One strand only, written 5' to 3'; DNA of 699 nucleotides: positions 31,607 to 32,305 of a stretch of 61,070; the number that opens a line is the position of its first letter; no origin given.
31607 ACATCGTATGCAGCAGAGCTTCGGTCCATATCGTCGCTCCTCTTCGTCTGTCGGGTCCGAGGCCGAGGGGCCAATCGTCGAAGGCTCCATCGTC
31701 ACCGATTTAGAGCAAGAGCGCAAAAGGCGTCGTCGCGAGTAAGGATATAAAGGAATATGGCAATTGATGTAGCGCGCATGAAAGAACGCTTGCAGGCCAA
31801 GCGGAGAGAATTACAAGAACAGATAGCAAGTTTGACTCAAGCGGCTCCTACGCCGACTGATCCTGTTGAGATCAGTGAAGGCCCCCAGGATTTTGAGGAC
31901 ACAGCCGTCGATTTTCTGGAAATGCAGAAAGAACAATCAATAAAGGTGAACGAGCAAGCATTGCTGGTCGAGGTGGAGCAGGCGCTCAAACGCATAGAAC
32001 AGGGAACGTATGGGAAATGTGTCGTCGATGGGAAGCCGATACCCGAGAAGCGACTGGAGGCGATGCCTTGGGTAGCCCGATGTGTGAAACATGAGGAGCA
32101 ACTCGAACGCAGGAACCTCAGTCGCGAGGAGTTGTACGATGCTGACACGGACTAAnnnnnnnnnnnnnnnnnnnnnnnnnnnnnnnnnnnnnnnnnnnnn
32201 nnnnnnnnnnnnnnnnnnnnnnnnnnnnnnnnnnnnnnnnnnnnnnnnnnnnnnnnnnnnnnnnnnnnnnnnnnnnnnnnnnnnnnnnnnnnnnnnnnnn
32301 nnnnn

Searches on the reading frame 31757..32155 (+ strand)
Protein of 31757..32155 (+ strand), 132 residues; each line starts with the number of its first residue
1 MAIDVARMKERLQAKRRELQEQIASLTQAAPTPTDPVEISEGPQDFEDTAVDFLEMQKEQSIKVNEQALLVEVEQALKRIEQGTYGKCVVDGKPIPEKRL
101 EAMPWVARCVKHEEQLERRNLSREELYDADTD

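Call 75: search_protein_families(library=pfam, proteins=[window:31757-32155:+], max_evalue=0.0001)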
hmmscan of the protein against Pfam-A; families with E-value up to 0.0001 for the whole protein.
window:31757-32155:+ (132 aa): 1 family
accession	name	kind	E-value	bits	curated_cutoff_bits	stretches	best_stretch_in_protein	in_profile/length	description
PF01258.23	zf-dskA_traR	-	3.2e-07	30.7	24.9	1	83-110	1-28/36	Prokaryotic dksA/traR C4-type zinc finger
